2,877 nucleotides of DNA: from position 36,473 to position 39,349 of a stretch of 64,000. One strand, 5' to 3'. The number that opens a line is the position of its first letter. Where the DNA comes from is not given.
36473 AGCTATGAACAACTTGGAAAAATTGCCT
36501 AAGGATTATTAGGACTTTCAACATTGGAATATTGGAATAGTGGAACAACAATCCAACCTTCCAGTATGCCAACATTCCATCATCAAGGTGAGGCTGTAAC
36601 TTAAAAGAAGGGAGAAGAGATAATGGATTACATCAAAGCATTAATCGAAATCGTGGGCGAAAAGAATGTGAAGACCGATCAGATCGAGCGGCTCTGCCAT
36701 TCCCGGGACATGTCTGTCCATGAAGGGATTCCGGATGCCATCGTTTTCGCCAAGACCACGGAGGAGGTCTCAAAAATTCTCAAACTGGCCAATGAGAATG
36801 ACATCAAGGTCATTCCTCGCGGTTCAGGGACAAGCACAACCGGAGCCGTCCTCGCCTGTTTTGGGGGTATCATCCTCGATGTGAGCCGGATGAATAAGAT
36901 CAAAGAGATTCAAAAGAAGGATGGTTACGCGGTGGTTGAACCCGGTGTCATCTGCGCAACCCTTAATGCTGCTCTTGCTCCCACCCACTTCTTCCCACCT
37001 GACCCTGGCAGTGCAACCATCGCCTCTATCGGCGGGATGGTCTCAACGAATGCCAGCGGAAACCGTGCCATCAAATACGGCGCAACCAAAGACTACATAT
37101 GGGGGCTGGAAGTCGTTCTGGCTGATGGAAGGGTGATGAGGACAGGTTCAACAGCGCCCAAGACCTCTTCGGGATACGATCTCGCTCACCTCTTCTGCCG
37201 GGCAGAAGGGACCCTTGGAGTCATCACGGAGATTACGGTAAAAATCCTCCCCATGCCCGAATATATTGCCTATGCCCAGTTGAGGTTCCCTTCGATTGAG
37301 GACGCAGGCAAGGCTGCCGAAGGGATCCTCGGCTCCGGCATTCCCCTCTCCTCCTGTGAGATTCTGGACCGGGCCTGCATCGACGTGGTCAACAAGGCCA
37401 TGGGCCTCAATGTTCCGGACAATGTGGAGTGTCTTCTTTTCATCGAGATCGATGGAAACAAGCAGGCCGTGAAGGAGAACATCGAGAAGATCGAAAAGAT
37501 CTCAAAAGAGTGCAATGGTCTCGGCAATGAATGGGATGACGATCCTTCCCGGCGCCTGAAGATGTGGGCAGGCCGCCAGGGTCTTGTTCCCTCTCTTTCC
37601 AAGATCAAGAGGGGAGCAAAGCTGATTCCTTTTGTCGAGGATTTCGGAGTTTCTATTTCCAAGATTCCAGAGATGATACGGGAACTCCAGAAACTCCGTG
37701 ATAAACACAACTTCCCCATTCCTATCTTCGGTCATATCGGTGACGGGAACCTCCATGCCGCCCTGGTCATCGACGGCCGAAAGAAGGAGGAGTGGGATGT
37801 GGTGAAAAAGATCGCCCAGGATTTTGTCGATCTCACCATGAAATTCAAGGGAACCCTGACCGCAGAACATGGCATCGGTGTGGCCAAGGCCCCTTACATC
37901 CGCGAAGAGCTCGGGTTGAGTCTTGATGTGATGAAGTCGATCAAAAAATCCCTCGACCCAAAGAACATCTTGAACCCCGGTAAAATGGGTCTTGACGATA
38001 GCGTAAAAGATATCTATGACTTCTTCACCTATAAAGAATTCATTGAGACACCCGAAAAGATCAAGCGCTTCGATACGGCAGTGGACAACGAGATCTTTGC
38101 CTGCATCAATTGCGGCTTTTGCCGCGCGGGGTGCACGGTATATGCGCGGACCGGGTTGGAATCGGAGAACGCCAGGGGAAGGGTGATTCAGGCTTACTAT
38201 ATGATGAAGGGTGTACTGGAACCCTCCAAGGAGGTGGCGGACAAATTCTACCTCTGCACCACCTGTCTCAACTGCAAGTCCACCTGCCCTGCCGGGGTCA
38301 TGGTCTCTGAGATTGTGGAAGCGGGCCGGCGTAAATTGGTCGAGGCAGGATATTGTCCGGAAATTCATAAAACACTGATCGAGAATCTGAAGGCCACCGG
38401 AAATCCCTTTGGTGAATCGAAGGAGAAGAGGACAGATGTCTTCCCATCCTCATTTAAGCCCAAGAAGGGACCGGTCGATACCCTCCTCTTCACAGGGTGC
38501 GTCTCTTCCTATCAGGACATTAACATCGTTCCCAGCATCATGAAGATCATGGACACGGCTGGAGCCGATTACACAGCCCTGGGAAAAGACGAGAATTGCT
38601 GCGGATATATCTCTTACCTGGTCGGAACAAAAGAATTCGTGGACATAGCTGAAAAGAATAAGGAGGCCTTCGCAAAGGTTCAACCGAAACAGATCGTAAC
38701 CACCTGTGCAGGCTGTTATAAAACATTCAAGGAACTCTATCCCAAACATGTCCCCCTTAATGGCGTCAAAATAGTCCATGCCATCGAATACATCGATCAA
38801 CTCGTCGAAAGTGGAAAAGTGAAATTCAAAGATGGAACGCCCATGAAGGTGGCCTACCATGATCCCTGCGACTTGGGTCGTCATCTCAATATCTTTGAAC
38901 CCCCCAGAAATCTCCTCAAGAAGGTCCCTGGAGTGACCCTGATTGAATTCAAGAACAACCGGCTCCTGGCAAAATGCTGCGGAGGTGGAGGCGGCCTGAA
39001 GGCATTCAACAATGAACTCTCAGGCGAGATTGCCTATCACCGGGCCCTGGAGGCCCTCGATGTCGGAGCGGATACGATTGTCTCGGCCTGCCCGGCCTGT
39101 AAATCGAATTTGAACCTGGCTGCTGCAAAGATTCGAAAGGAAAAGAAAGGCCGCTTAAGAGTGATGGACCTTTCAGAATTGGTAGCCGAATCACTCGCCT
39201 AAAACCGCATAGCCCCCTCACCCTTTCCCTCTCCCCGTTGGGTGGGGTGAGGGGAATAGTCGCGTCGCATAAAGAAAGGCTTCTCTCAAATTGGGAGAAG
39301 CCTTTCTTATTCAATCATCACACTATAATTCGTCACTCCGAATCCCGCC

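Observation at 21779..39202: A 17-kb co-directional supercluster joins a NuoEFG-type NADH module, HdrCBA, FlxDCBA and a GlcD-HdrD fusion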

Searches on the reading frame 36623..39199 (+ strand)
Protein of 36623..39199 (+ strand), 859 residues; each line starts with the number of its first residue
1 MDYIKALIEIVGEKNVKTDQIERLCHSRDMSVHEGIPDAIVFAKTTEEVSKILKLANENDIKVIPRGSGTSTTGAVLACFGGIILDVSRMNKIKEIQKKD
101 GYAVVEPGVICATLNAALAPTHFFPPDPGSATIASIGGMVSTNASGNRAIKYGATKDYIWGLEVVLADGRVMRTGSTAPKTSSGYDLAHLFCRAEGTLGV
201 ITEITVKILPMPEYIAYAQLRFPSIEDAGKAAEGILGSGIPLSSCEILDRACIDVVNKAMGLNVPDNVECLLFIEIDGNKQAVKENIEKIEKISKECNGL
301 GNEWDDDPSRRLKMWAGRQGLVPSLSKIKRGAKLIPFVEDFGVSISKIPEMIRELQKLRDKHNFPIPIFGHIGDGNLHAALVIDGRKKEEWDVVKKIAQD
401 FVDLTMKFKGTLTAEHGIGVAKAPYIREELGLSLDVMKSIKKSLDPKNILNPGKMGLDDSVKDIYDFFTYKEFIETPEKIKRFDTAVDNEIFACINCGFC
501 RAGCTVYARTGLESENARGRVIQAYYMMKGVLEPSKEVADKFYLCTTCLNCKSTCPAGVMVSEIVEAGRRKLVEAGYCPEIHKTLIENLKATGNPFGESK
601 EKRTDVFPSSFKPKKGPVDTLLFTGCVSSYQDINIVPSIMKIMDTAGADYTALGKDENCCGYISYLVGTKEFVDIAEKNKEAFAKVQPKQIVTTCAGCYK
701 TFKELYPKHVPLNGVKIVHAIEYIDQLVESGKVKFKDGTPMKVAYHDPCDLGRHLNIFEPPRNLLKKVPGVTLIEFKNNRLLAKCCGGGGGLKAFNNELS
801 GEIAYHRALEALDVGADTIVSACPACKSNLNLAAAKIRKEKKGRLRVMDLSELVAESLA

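Call 7: find_encoding_contigs(protein=window:36623-39199:+, flank=10000, max_places=6)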
Protein window:36623-39199:+ (859 aa): no gene with exactly this product is on record in the collection.

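Call 8: find_related_loci(query=window:36623-39199:+, collection=genome_contigs, flank=10000)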
Query window:36623-39199:+ (859 aa) in genome_contigs; peptide patterns used: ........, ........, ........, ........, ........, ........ (x = any residue, [..] = any of these).
95 stretches matched a pattern; 30 encode a relative of the query (tblastn E <= 1e-3); 29 distinct loci.
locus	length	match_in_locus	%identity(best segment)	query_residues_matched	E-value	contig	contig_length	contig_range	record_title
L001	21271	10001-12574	84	1-859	0e+0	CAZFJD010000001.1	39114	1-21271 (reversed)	MAG TPA_asm: uncultured Syntrophaceae bacterium isolate binchicken_co325_68 genome assembly, contig: NODE_151_length_391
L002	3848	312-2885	83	1-859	0e+0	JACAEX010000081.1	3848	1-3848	MAG: Syntrophaceae bacterium isolate L.E.D.62 k119_1545291, whole genome shotgun sequence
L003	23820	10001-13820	84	1-859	0e+0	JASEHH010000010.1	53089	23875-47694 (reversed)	MAG: Thermodesulfobacteriota bacterium isolate Yes70-18 NODE_145_length_53089_cov_55.393012, whole genome shotgun sequen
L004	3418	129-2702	84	1-859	0e+0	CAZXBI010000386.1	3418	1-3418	MAG TPA_asm: uncultured Syntrophorhabdus sp. isolate SRP302447_co4_432 genome assembly, contig: NODE_80819_length_3418_c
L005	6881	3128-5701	83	1-859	0e+0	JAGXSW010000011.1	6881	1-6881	MAG: Syntrophaceae bacterium isolate CROMO_BS_212_2_0 c_000000001711, whole genome shotgun sequence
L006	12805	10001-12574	82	1-859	0e+0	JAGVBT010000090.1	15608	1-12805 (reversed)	MAG: Deltaproteobacteria bacterium isolate DeMMO6_17 c_000000096708, whole genome shotgun sequence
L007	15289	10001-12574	83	1-859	0e+0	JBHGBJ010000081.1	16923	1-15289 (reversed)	MAG: Thermodesulfobacteriota bacterium isolate SBS.BIN.12 SBSBIN12_contig_81, whole genome shotgun sequence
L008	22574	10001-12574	82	1-859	0e+0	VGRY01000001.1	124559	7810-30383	MAG: Deltaproteobacteria bacterium isolate K_DeepCast_100m_mx_276 K_DeepCast_100m_mx_276_Ga0194127_10000100, whole genom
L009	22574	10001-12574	81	1-859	0e+0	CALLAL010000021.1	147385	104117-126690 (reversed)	MAG: uncultured bacterium isolate N1_Bin_METABAT__110_1 genome assembly, contig: c_000002849167, whole genome shotgun se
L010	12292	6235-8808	82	1-859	0e+0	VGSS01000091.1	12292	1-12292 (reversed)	MAG: Deltaproteobacteria bacterium isolate K_DeepCast_250m_m2_302 K_DeepCast_250m_m2_302_Ga0194125_10010941, whole genom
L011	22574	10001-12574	81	1-859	0e+0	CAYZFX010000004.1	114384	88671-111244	MAG TPA_asm: uncultured Syntrophorhabdus sp. isolate binchicken_co40_106 genome assembly, contig: NODE_207_length_114384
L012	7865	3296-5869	82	1-859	0e+0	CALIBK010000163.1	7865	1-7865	MAG: uncultured bacterium isolate S1_Bin_MAXBIN__233_1 genome assembly, contig: c_000002318812, whole genome shotgun seq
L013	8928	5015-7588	81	1-859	0e+0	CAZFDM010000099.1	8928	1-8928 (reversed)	MAG TPA_asm: uncultured Syntrophaceae bacterium isolate SRP231805_co4_41 genome assembly, contig: k141_425219, whole gen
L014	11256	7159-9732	82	1-859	0e+0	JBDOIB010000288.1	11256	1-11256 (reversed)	MAG: Thermodesulfobacteriota bacterium isolate TC202112_Ori_Bins020 k147_221766, whole genome shotgun sequence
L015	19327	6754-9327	81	1-859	0e+0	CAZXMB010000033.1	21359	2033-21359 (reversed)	MAG TPA_asm: uncultured Syntrophaceae bacterium isolate SRP098346_co1_431 genome assembly, contig: NODE_2280_length_2135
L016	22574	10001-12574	81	1-859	0e+0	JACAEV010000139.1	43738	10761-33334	MAG: Syntrophaceae bacterium isolate L.E.D.11_1 k119_40582, whole genome shotgun sequence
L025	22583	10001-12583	53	1-859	0e+0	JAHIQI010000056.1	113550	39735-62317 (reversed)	MAG: Proteobacteria bacterium isolate KR46_Ju.mb.16 KR46_Ju.mb.16_k141_70099, whole genome shotgun sequence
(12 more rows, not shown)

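Call 22: search_protein_families(library=pfam, proteins=[L016:205-633:+, L016:707-1204:+, L016:1185-2102:+, L016:2098-6558:+, L016:6558-7028:+, L016:7039-7980:+, L016:7980-9038:+, L016:9038-9874:+, window:36623-39199:+], max_evalue=0.001)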
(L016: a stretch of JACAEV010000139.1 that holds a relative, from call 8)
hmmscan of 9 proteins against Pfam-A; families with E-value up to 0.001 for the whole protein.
L016:205-633:+ (143 aa): 1 family
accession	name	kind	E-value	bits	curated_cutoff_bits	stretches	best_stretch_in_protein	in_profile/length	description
PF01597.25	GCV_H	-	4.2e-41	140.1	22.2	1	15-135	1-121/122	Glycine cleavage H-protein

L016:707-1204:+ (166 aa): 7 families
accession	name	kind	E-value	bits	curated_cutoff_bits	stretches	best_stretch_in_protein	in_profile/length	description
PF13183.11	Fer4_8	-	4.5e-11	43.6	27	1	25-87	2-68/68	4Fe-4S dicluster domain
PF13187.11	Fer4_9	-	5.5e-10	39.6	27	1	27-86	1-50/52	4Fe-4S dicluster domain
PF13534.11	Fer4_17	-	5.1e-09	37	22.2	1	27-87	1-60/61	4Fe-4S dicluster domain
PF13237.11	Fer4_10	-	2.8e-06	27.6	25.5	1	26-84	7-53/53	4Fe-4S dicluster domain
PF14691.11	Fer4_20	-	1.3e-05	25.4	25.8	0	73-106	24-59/113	Dihydroprymidine dehydrogenase domain II, 4Fe-4S cluster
PF12838.12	Fer4_7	-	1.8e-05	25.5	27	1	27-87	1-52/52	4Fe-4S dicluster domain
PF25160.1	LdpA_Fe-S-bd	-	0.00066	19.9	27.6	0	23-45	23-45/49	LdpA Fe-S cluster-binding domain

L016:1185-2102:+ (306 aa): 1 family
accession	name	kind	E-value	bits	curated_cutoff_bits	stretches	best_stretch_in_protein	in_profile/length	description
PF02754.22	CCG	-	2.7e-22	79.1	20.6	2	158-247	1-83/85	Cysteine-rich domain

L016:2098-6558:+ (1487 aa): 27 families (the best 25 are shown)
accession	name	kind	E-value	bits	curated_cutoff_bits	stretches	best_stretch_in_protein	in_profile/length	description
PF07992.20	Pyr_redox_2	-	1.4e-57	195.7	26.1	3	254-551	2-291/291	Pyridine nucleotide-disulphide oxidoreductase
PF13450.12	NAD_binding_8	-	8.6e-25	87.3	21.9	3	1069-1107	1-39/68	NAD(P)-binding Rossmann-like domain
PF12831.13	FAD_oxidored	-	8.9e-22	78.4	27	3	1068-1105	3-40/416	FAD dependent oxidoreductase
PF14691.11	Fer4_20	-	1.2e-21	77.1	25.8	2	162-241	29-111/113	Dihydroprymidine dehydrogenase domain II, 4Fe-4S cluster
PF13738.12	Pyr_redox_3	-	3.8e-20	72.8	30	2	341-535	127-305/305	Pyridine nucleotide-disulphide oxidoreductase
PF01266.30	DAO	-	2.1e-16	60.9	27.9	2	1068-1101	3-36/353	FAD dependent oxidoreductase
PF00070.33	Pyr_redox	-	3.3e-15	56.8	22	1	1067-1100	2-35/82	Pyridine nucleotide-disulphide oxidoreductase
PF01134.28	GIDA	-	2.4e-14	53.7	22.1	0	1068-1095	3-30/391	Glucose inhibited division protein A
PF03486.20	HI0933_like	-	4.1e-13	49.8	50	2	1066-1103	2-39/244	HI0933-like protein Rossmann domain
PF01262.27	AlaDh_PNT_C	-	4.9e-13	49.4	23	0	384-420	29-65/214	Alanine dehydrogenase/PNT, C-terminal domain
PF00037.32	Fer4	-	9.1e-13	47.9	21.1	2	1407-1429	2-24/24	4Fe-4S binding domain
PF00890.30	FAD_binding_2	-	3e-12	46.9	20.4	1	1067-1103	2-38/414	FAD binding domain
PF01946.23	Thi4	-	8.1e-11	42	26.2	0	15-52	20-58/235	Thi4 family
PF01494.25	FAD_binding_3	-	1.7e-10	41.1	22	0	1066-1105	3-42/349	FAD binding domain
PF12838.12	Fer4_7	-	4.5e-10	40.3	27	1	1412-1463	1-51/52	4Fe-4S dicluster domain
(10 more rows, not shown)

L016:6558-7028:+ (157 aa): 1 family
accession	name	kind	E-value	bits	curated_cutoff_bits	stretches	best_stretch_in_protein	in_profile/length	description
PF02662.21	FlpD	-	1.2e-54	184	22.3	1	9-131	1-123/123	Methyl-viologen-reducing hydrogenase, delta subunit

L016:7039-7980:+ (314 aa): 6 families
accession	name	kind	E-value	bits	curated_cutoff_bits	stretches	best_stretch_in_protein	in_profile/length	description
PF13237.11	Fer4_10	-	4.3e-08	33.4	25.5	1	250-273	3-22/53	4Fe-4S dicluster domain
PF13183.11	Fer4_8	-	9.3e-08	32.9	27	1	201-270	2-68/68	4Fe-4S dicluster domain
PF00037.32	Fer4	-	1.4e-07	31.4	21.1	1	253-269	5-21/24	4Fe-4S binding domain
PF12797.12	Fer4_2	-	1.7e-06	28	24.5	1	199-215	5-21/22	4Fe-4S binding domain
PF13187.11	Fer4_9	-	5.3e-06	26.8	27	0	255-280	1-26/52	4Fe-4S dicluster domain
PF17179.9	Fer4_22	-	0.00058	21.1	27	0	249-270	74-95/95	4Fe-4S dicluster domain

L016:7980-9038:+ (353 aa): 13 families
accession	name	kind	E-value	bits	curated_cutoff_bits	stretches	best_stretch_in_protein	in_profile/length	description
PF17179.9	Fer4_22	-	7.5e-34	116.9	27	1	234-326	1-94/95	4Fe-4S dicluster domain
PF14697.11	Fer4_21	-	3.9e-07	30.5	35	0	312-346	7-39/59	4Fe-4S dicluster domain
PF13237.11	Fer4_10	-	8.2e-07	29.3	25.5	0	312-334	8-27/53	4Fe-4S dicluster domain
PF12797.12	Fer4_2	-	1.5e-06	28.2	24.5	1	233-247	8-22/22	4Fe-4S binding domain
PF00037.32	Fer4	-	2.3e-06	27.6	21.1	1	233-247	6-20/24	4Fe-4S binding domain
PF13484.11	Fer4_16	-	5.7e-06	27.5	30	0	313-342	2-31/66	4Fe-4S double cluster binding domain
PF13534.11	Fer4_17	-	2.8e-05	25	22.2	0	227-246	38-57/61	4Fe-4S dicluster domain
PF25160.1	LdpA_Fe-S-bd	-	3.5e-05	23.9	27.6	0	312-326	27-41/49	LdpA Fe-S cluster-binding domain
PF13746.11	Fer4_18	-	7.6e-05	23.3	27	0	293-335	41-83/114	4Fe-4S dicluster domain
PF13187.11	Fer4_9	-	8.6e-05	22.9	27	0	234-326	1-50/52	4Fe-4S dicluster domain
PF13183.11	Fer4_8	-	0.00011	23.2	27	0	233-326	3-67/68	4Fe-4S dicluster domain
PF12837.12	Fer4_6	-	0.00013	22.1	25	0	312-326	8-22/24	4Fe-4S binding domain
PF12838.12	Fer4_7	-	0.00015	22.6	27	0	234-326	1-51/52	4Fe-4S dicluster domain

L016:9038-9874:+ (279 aa): 3 families
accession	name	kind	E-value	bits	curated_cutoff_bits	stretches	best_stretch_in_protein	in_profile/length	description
PF00175.26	NAD_binding_1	-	8.6e-15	55.8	22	1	118-221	2-107/109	Oxidoreductase NAD-binding domain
PF10418.14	DHODB_Fe-S_bind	-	7e-12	45.3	23.9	1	240-272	1-40/41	Iron-sulfur cluster binding domain of dihydroorotate dehydrogenase B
PF00970.30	FAD_binding_6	-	6.4e-05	23.7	21.1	1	26-103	14-96/99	Oxidoreductase FAD-binding domain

window:36623-39199:+ (859 aa): 6 families
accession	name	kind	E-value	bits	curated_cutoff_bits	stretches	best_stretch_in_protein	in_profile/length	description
PF02913.24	FAD-oxidase_C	-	1.4e-63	215.4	21.2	1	212-455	2-248/248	FAD linked oxidases, C-terminal domain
PF01565.28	FAD_binding_4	-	7.2e-43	146.1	26.4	1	37-175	1-139/139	FAD binding domain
PF02754.22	CCG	-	4.5e-30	104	20.6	2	743-830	1-84/85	Cysteine-rich domain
PF13183.11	Fer4_8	-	3.5e-12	47.1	27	1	492-559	3-68/68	4Fe-4S dicluster domain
PF13534.11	Fer4_17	-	3.1e-08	34.5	22.2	1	493-559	1-60/61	4Fe-4S dicluster domain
PF12838.12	Fer4_7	-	4.1e-05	24.4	27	1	494-559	2-52/52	4Fe-4S dicluster domain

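Call 52: search_solved_structures(query=L016:2098-6558:+, max_evalue=0.00001)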
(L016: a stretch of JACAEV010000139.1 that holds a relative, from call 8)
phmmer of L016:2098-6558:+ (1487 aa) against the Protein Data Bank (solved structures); distinct sequences matched with E-value up to 0.00001: 39.
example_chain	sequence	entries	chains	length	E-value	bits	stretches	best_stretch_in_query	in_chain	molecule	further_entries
5odc_A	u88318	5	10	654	1.5e-198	665.4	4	632-852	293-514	Heterodisulfide reductase, subunit A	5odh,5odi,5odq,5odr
8rvu_a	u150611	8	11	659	6.1e-192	643.4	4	632-837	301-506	H(2):CoB-CoM heterodisulfide,ferredoxin reductase subunit A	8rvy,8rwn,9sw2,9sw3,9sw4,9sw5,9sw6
8rvv_A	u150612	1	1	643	4.3e-191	640.6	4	632-837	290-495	H(2):CoB-CoM heterodisulfide,ferredoxin reductase subunit A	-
9sfi_A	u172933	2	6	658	2.3e-160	538.8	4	632-845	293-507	CoB--CoM heterodisulfide reductase iron-sulfur subunit A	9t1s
7bkb_A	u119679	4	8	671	2.2e-157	528.9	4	924-1080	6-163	CoB--CoM heterodisulfide reductase iron-sulfur subunit A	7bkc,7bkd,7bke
9bov_A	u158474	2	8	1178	1.1e-139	470.2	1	163-639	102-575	Molybdopterin oxidoreductase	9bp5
9n5u_A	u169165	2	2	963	1.5e-125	423.4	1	162-572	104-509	NfnA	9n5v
8oh5_C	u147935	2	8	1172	2.3e-114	386.4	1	156-640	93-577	Formate dehydrogenase-O, major subunit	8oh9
4ylf_B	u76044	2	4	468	6.5e-106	358.4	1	163-565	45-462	Dihydropyrimidine dehydrogenase subunit A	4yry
5jca_L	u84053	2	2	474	9.9e-98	331.3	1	163-565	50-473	NADH-dependent Ferredoxin:NADP Oxidoreductase (NfnI) subunit alpha | NADH-dependent Ferredoxin:NADP Oxidoreductase subunit alpha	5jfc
5vj7_A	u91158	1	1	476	2.9e-86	293.3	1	163-563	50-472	Oxidoreductase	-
6s6s_G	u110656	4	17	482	4.7e-70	239.6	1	143-564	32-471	Glutamate synthase [NADPH] small chain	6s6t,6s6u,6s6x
2vdc_G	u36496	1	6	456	6.1e-70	239.2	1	150-564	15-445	GLUTAMATE SYNTHASE [NADPH] SMALL CHAIN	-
7mfm_I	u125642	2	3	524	2.9e-47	164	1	167-569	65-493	Glutamate synthase (NADPH) small chain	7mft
6tjr_A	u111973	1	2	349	7.8e-46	159.3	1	657-900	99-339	Fumarate reductase/succinate dehydrogenase flavoprotein domain protein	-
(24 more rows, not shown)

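Call 66: search_protein_families(library=pfam, proteins=[L009:8103-9284:-, L009:7235-8086:-, L009:9310-9735:-, L025:9396-9818:+], max_evalue=0.0001)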
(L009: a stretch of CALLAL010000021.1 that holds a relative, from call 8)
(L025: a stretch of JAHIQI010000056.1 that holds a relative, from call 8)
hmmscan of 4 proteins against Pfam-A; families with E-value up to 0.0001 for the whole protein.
L009:8103-9284:- (394 aa): 5 families
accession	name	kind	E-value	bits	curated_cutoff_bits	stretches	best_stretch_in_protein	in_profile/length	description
PF02754.22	CCG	-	6.3e-35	119.6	20.6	2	282-369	1-84/85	Cysteine-rich domain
PF13183.11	Fer4_8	-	2.9e-12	47.4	27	1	13-96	1-68/68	4Fe-4S dicluster domain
PF13534.11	Fer4_17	-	3e-08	34.5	22.2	1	16-97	1-61/61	4Fe-4S dicluster domain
PF12838.12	Fer4_7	-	4.7e-05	24.2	27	1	17-95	2-51/52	4Fe-4S dicluster domain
PF13237.11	Fer4_10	-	5.6e-05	23.4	25.5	1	13-93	5-53/53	4Fe-4S dicluster domain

L009:7235-8086:- (284 aa): 1 family
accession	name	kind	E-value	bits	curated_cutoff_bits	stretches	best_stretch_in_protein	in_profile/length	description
PF02665.19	Nitrate_red_gam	-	2.1e-05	24.7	22.9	1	146-273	94-207/217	Nitrate reductase gamma subunit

L009:9310-9735:- (142 aa): 1 family
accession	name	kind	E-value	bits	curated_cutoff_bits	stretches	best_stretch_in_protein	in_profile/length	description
PF01597.25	GCV_H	-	1.5e-44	151.3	22.2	1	12-132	1-121/122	Glycine cleavage H-protein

L025:9396-9818:+ (141 aa): 1 family
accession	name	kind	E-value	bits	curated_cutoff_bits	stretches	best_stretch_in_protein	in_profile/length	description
PF01597.25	GCV_H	-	7.4e-41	139.3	22.2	1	14-132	1-119/122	Glycine cleavage H-protein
